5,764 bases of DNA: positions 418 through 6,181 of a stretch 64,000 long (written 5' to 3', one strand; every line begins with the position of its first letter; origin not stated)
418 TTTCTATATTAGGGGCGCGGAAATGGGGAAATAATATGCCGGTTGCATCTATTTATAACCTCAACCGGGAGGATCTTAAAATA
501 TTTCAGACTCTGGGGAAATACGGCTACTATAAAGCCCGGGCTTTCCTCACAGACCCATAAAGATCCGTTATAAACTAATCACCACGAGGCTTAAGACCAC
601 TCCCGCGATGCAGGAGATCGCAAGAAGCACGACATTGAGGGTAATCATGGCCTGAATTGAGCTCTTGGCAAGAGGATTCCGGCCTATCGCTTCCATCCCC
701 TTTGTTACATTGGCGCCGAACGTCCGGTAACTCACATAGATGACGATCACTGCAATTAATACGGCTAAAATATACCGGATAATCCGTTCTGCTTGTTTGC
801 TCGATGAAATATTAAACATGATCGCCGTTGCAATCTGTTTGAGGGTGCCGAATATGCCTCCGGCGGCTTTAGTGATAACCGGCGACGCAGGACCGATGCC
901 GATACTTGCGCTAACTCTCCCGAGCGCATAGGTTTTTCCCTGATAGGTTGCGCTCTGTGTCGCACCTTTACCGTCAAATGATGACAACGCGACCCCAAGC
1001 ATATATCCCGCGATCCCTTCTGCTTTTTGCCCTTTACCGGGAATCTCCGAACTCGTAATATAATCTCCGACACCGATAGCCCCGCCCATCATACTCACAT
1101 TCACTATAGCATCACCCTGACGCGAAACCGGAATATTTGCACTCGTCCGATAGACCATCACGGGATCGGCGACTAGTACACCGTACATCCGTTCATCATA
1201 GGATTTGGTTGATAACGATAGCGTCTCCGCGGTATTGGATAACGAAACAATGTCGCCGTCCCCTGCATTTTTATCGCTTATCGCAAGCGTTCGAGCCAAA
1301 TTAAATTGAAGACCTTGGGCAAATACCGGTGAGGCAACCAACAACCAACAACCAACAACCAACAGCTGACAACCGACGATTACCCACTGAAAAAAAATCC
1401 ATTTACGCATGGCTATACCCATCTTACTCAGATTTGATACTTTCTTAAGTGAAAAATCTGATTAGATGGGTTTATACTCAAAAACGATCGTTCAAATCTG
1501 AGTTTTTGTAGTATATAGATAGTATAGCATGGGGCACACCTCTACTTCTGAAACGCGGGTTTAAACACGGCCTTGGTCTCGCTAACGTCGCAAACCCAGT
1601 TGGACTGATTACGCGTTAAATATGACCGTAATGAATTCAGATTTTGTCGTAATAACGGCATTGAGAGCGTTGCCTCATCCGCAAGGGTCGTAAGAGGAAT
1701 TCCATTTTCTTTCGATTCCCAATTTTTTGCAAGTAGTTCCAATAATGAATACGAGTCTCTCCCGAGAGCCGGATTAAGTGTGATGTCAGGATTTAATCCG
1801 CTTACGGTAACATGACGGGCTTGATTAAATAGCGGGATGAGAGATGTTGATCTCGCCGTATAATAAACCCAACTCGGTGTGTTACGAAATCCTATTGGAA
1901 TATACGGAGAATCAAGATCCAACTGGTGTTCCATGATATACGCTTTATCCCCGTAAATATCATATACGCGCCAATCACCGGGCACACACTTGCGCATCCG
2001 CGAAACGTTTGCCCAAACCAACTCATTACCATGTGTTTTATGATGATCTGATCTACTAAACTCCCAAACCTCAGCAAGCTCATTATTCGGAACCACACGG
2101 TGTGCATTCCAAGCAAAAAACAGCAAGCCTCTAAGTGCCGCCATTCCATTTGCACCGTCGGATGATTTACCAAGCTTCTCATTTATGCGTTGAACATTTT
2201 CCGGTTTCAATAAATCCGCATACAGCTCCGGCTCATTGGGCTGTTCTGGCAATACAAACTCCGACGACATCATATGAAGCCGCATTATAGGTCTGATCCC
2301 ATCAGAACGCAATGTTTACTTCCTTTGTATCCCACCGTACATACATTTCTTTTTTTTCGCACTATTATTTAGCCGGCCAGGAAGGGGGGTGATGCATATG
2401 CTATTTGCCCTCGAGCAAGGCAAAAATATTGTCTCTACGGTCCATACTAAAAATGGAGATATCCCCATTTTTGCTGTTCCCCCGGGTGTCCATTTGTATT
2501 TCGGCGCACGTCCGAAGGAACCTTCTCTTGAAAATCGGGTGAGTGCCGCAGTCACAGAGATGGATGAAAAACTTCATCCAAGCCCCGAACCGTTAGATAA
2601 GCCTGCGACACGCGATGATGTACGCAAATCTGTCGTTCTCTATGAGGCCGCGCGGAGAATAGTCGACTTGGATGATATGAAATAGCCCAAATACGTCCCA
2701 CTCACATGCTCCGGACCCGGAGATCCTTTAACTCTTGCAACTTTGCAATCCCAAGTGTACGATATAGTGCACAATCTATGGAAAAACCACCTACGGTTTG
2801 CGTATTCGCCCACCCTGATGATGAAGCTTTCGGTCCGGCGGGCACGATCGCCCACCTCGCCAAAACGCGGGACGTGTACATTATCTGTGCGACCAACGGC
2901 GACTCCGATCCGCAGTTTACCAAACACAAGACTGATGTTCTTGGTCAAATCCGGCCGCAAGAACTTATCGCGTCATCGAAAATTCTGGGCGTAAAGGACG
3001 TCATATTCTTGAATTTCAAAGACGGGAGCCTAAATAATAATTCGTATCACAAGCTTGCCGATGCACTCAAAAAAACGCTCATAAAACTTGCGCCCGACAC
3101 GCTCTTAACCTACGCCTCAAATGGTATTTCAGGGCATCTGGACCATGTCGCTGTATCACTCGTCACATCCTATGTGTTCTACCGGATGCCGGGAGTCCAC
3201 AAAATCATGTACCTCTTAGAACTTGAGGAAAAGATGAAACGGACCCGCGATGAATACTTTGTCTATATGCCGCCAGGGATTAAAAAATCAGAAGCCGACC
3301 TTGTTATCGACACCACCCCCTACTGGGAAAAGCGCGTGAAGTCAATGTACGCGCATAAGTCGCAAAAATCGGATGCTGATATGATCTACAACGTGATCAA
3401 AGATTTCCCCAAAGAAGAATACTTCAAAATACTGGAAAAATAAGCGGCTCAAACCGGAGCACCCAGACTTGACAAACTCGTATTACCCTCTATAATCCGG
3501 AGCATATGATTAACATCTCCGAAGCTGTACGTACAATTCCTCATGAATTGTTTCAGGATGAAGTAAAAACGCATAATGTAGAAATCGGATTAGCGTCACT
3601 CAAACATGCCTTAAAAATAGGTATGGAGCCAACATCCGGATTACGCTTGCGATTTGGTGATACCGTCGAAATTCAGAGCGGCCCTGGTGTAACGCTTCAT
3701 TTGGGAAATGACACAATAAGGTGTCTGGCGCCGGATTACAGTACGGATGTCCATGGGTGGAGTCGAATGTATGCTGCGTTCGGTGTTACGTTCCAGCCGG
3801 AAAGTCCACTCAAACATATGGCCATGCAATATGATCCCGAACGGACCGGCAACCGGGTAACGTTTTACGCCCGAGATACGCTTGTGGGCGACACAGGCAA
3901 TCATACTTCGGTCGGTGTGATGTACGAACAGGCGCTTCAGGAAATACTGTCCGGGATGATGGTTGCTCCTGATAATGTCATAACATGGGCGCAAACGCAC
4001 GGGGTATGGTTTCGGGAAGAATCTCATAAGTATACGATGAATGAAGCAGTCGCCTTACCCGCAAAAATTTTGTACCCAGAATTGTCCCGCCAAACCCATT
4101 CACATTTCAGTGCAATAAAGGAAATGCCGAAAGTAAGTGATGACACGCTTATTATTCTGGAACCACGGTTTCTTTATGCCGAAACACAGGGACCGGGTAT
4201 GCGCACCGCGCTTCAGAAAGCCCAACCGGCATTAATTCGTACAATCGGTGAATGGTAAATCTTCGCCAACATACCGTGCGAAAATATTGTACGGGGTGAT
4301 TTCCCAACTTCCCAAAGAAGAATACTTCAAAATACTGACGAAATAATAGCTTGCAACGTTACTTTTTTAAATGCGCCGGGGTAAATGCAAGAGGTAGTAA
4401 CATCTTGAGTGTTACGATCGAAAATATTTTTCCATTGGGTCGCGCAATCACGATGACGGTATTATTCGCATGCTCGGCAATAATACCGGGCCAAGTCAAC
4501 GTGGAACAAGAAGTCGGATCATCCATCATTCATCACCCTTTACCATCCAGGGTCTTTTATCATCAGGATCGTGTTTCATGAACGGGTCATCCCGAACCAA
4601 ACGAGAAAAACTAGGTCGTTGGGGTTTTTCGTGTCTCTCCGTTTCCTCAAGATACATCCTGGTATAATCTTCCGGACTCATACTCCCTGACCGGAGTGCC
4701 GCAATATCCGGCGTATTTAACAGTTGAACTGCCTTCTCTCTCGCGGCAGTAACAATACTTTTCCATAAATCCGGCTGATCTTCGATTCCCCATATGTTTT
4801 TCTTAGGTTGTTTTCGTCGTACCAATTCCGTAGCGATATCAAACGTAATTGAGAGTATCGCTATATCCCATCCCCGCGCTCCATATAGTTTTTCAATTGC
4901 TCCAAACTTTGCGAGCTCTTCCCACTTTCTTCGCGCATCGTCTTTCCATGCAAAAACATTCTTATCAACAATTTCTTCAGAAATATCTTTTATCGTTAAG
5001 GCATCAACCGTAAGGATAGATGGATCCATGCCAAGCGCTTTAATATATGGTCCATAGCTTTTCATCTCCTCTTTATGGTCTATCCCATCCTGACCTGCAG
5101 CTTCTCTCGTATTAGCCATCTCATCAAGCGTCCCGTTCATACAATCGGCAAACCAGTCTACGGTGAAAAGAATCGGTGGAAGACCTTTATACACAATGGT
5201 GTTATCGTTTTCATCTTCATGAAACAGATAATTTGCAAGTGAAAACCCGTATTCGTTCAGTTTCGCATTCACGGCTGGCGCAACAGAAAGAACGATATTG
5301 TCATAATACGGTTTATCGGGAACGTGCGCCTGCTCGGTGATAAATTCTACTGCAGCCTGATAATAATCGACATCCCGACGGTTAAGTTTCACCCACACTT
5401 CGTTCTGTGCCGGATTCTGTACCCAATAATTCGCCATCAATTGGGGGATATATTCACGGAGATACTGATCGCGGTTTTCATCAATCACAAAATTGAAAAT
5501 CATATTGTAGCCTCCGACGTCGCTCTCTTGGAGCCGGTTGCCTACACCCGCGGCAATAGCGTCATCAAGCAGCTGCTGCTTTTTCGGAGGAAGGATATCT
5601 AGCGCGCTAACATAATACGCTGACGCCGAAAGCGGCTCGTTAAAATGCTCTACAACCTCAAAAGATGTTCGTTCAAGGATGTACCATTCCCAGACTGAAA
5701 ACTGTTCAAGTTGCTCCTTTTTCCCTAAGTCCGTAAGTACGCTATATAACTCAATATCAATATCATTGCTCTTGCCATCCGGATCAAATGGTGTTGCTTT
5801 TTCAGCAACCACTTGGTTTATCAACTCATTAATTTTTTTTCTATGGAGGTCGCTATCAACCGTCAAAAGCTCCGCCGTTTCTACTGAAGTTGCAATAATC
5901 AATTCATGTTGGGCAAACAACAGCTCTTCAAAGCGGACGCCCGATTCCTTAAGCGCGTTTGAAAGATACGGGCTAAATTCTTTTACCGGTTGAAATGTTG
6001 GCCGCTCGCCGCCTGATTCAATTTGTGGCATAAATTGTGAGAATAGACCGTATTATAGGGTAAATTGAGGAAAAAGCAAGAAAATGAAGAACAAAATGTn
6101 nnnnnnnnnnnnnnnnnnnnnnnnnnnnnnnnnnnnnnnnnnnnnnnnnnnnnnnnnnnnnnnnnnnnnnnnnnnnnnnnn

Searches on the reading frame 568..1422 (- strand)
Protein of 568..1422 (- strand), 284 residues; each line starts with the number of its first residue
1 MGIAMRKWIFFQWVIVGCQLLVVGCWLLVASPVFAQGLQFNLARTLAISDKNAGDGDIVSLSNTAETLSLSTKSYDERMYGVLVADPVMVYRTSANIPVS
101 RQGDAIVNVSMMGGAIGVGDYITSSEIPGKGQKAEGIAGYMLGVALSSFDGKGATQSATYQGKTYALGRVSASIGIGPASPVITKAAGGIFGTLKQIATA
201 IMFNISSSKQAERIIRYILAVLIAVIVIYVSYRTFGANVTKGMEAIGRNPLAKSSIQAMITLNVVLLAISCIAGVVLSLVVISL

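Call 9: search_protein_families(library=pfam, proteins=[window:568-1422:-], max_evalue=0.001)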
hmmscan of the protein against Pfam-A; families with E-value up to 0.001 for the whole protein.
window:568-1422:- (284 aa): 0 families

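Call 49: search_protein_families(library=pfam, proteins=[window:568-1422:-], max_evalue=10)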
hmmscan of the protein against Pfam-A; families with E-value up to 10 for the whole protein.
window:568-1422:- (284 aa): 2 families
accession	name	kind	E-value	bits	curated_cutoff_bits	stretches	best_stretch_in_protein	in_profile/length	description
PF23995.1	DUF7313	-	0.02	15.4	27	1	210-283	14-90/146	Domain of unknown function (DUF7313)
PF19382.4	DUF5957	-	3.8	8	23.8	2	137-149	10-22/59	Family of unknown function (DUF5957)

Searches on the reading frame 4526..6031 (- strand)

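Call 9: search_protein_families(library=pfam, proteins=[window:4526-6031:-], max_evalue=0.001)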
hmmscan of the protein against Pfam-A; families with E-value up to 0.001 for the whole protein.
window:4526-6031:- (501 aa): 0 families

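Call 49: search_protein_families(library=pfam, proteins=[window:4526-6031:-], max_evalue=10)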
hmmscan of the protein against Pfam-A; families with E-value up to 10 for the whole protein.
window:4526-6031:- (501 aa): 2 families
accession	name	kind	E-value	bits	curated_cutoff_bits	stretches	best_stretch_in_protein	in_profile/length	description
PF08154.18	NLE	-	0.0089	16.9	23.4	1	54-83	19-52/68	NLE (NUC135) domain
PF11210.13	DUF2996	-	0.044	14.7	27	1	17-58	13-52/120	Protein of unknown function (DUF2996)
